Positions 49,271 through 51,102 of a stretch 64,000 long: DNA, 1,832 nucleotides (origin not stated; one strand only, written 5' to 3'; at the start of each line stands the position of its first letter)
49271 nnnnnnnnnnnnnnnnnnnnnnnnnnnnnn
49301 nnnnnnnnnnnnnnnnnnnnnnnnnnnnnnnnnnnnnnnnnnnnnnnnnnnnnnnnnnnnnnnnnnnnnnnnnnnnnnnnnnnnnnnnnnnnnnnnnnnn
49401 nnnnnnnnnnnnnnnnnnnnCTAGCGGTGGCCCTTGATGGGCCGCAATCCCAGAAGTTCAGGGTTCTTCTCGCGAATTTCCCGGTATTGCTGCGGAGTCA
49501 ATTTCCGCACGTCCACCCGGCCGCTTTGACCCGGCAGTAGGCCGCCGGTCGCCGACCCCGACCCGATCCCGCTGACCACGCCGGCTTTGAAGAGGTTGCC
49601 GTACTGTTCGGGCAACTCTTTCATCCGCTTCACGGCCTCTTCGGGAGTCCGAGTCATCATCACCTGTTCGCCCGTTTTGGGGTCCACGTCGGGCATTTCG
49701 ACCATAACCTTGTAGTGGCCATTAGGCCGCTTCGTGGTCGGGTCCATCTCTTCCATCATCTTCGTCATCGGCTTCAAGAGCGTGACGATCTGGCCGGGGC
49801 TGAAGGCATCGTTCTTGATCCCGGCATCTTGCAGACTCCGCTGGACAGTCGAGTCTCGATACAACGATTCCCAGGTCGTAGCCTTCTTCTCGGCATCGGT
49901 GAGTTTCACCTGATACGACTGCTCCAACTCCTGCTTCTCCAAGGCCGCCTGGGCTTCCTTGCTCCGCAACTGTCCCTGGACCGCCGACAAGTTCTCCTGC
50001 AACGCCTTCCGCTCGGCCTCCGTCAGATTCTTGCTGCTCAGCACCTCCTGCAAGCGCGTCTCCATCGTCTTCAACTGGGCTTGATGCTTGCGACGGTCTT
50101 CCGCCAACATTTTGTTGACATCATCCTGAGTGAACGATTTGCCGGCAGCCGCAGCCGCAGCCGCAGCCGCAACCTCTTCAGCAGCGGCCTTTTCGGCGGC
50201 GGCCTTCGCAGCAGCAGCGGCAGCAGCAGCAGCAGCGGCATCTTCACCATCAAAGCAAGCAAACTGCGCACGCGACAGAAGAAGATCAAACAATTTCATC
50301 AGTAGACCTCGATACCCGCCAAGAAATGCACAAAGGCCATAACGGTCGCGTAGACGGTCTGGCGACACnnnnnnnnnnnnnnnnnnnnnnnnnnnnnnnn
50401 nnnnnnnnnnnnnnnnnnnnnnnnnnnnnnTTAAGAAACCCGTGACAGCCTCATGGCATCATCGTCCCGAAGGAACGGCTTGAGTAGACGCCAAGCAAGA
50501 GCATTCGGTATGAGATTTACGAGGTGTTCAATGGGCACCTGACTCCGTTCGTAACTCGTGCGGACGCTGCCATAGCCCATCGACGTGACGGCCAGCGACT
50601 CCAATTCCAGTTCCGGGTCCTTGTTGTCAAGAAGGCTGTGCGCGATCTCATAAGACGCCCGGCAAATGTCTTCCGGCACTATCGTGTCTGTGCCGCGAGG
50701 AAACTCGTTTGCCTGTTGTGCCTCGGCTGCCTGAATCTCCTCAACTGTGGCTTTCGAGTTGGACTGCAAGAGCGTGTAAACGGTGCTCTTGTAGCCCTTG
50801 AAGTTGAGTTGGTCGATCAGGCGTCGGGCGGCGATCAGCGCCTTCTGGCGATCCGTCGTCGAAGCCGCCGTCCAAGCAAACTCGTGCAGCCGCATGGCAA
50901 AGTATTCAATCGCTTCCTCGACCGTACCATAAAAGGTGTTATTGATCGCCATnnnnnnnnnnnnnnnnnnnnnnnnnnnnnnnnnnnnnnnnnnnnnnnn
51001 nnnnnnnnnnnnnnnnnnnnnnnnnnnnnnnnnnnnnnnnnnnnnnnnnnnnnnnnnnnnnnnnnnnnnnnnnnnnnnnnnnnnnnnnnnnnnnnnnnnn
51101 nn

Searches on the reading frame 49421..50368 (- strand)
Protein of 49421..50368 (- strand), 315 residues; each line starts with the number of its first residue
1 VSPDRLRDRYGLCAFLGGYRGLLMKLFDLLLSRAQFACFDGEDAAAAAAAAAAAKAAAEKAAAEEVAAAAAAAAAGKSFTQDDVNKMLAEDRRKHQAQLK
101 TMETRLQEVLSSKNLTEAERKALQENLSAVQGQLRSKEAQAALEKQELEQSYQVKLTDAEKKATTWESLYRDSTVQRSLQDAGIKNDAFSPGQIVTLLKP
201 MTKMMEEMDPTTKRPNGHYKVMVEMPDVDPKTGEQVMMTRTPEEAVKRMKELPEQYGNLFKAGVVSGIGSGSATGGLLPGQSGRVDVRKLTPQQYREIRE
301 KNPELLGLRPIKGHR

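Call 55: search_protein_families(library=phrogs, proteins=[window:49421-50368:-], max_evalue=0.01)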
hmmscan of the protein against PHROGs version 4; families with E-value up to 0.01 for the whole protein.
window:49421-50368:- (315 aa): 2 families
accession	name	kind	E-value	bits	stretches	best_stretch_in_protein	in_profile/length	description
phrog_6663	-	unknown function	7.5e-10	39.9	1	76-282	39-232/263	-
phrog_206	-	head and packaging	5.8e-06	27.2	1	117-305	55-255/263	head scaffolding protein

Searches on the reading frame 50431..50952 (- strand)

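Call 55: search_protein_families(library=phrogs, proteins=[window:50431-50952:-], max_evalue=0.01)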
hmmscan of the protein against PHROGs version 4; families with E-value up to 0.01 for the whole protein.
window:50431-50952:- (173 aa): 1 family
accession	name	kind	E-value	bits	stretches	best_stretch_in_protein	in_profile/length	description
phrog_477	-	connector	8.1e-16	59.4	1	4-167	19-171/220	head-tail adaptor Ad1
